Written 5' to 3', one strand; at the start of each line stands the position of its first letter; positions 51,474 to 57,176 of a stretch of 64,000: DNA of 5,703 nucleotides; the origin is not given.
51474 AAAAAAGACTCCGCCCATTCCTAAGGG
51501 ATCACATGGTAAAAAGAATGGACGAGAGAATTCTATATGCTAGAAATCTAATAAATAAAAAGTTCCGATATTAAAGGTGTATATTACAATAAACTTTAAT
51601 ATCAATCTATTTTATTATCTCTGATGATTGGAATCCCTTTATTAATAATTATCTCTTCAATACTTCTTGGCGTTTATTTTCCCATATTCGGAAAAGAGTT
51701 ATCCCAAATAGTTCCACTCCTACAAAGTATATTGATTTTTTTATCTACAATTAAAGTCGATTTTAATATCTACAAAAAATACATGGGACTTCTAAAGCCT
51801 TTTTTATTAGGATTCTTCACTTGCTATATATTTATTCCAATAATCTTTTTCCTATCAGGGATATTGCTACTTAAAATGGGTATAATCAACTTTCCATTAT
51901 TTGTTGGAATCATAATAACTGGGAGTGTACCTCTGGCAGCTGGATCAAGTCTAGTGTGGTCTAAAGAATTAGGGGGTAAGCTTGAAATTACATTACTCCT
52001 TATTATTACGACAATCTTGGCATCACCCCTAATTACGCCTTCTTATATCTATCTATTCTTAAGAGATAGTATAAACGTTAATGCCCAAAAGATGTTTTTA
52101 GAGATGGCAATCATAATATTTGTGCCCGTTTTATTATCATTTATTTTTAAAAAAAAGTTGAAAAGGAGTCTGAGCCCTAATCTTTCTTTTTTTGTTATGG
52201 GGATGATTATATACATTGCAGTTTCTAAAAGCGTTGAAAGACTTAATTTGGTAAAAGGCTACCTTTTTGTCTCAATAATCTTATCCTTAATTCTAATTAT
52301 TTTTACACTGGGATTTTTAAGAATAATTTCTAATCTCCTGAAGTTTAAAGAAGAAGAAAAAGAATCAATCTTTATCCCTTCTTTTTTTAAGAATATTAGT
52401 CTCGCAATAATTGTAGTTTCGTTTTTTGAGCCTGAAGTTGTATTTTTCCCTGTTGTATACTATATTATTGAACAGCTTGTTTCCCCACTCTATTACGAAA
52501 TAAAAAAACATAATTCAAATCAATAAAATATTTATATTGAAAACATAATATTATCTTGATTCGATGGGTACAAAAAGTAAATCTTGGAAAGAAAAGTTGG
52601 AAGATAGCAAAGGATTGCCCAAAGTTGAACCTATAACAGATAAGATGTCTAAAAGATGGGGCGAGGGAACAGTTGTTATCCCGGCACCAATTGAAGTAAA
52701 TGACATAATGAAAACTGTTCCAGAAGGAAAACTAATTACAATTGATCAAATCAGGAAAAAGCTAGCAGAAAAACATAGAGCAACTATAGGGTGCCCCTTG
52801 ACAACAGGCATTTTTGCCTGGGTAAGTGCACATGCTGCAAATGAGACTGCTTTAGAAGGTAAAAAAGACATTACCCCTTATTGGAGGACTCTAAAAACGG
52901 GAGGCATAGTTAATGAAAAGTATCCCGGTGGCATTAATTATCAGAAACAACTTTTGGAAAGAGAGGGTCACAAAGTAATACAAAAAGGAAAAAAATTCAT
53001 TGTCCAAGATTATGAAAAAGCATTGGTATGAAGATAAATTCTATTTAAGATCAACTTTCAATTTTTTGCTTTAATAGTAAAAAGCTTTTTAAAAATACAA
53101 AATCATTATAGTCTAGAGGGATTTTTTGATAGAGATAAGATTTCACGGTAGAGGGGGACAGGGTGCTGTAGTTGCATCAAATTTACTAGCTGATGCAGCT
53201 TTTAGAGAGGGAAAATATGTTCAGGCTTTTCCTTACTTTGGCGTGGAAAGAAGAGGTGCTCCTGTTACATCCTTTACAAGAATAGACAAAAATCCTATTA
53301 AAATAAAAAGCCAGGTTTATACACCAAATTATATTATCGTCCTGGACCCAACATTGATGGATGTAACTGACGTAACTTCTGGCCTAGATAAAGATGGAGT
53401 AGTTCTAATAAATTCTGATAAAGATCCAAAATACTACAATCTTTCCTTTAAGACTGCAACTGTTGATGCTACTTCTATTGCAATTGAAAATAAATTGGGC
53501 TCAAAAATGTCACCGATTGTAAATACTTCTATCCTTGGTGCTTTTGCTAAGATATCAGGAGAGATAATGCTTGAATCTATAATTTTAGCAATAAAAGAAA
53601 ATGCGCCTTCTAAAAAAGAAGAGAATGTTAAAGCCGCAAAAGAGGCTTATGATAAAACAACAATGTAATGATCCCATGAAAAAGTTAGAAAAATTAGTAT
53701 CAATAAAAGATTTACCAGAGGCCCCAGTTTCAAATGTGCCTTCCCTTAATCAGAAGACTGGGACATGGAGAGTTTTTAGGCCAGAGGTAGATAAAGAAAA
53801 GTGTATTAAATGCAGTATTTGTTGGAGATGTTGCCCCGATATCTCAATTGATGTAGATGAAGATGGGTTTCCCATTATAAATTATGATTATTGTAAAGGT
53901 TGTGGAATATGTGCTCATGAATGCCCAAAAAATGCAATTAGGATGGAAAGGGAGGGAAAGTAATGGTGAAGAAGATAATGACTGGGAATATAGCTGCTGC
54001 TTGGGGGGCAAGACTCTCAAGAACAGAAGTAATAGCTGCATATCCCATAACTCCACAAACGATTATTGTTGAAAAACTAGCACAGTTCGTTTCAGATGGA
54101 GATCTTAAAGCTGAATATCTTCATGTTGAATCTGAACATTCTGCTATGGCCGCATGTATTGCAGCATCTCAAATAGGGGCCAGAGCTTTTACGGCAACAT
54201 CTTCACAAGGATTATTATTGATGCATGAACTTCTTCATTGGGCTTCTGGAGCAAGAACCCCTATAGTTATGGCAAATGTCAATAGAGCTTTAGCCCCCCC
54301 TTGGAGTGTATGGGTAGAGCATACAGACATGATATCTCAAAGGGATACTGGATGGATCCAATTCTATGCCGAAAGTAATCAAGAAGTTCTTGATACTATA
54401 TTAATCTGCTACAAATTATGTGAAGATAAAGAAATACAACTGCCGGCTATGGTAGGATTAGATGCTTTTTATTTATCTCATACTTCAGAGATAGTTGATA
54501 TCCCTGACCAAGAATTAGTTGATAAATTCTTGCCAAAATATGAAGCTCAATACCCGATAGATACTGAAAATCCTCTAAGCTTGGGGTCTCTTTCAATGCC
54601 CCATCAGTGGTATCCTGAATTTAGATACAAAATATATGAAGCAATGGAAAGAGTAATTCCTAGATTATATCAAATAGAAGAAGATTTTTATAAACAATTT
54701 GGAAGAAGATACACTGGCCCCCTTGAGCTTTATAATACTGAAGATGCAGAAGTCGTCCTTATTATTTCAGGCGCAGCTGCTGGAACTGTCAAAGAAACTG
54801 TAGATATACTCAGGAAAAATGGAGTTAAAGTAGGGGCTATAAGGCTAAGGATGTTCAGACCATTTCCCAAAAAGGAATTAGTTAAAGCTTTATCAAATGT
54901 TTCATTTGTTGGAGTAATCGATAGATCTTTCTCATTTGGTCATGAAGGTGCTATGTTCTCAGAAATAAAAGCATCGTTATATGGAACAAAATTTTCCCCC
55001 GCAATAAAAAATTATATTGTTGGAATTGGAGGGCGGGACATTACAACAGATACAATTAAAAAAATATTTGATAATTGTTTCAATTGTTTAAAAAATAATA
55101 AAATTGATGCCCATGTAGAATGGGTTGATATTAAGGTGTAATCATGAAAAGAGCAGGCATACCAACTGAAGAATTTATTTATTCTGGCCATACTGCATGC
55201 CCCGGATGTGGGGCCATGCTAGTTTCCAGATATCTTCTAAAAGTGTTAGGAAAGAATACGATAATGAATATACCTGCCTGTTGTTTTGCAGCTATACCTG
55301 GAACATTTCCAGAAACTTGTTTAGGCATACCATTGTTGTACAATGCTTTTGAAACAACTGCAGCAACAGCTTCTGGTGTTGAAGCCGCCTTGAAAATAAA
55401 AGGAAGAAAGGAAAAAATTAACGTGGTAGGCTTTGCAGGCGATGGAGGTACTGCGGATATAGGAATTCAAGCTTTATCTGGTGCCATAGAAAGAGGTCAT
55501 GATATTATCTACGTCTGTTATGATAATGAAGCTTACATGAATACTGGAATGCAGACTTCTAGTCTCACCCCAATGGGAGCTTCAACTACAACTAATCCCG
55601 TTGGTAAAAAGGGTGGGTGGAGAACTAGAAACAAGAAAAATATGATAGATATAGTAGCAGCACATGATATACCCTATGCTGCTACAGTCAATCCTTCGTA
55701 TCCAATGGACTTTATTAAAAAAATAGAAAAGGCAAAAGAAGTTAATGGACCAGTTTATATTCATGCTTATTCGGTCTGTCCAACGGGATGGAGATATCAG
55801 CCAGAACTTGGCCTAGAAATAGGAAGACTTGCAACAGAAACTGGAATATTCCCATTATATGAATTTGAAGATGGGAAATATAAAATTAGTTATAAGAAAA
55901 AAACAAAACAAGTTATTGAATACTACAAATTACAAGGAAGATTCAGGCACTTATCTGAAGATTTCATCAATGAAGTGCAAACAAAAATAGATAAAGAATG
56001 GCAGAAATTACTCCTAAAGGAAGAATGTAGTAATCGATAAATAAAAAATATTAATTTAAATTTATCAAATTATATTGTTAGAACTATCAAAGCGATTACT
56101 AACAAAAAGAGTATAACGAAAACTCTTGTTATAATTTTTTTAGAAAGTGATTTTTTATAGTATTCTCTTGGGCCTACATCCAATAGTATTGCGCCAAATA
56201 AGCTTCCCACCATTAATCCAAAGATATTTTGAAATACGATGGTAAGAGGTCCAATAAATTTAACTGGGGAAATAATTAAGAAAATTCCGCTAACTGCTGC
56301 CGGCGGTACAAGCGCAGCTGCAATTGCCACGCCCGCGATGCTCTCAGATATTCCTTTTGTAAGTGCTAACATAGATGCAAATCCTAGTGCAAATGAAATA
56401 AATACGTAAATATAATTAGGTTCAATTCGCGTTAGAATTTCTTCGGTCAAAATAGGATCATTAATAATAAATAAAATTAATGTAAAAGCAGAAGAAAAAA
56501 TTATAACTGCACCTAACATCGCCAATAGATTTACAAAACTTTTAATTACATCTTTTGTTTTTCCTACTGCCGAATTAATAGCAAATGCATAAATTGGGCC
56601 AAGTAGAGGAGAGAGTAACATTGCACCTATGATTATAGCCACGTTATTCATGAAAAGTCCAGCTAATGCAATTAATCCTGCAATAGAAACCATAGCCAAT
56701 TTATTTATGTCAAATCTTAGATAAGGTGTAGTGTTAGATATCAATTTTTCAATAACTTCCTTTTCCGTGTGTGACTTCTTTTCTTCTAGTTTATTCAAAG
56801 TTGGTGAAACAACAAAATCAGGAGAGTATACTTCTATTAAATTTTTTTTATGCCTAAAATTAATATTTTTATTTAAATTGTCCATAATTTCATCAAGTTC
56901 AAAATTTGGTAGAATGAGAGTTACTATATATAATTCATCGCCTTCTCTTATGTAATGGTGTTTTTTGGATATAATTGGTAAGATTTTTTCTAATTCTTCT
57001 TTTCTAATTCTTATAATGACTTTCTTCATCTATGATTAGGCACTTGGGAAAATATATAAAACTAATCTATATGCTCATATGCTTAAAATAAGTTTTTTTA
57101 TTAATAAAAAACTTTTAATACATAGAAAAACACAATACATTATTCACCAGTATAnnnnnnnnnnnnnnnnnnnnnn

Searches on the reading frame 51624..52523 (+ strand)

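Call 62: search_protein_families(library=pfam, proteins=[window:51624-52523:+], max_evalue=0.00001)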
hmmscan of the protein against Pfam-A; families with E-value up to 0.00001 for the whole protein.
window:51624-52523:+ (300 aa): 1 family
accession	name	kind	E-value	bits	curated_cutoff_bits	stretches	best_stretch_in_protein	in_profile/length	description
PF01758.21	SBF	-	2.4e-17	63.7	24.3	1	36-205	6-186/191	Sodium Bile acid symporter family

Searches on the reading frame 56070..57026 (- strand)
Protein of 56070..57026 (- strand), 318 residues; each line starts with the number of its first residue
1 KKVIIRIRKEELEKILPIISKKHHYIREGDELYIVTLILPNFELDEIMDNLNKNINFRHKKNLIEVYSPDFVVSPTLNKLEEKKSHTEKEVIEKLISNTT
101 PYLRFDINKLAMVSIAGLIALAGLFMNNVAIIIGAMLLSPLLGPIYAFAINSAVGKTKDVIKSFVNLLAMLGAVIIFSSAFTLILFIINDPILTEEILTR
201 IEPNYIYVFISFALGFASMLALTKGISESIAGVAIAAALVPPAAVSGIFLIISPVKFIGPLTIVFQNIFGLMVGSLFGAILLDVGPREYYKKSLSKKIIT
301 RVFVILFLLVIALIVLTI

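Call 62: search_protein_families(library=pfam, proteins=[window:56070-57026:-], max_evalue=0.00001)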
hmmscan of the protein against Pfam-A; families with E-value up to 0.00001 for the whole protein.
window:56070-57026:- (318 aa): 1 family
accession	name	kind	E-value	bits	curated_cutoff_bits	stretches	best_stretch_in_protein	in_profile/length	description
PF04087.19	DUF389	-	3.3e-28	98.9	23.9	1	136-273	1-137/137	Domain of unknown function (DUF389)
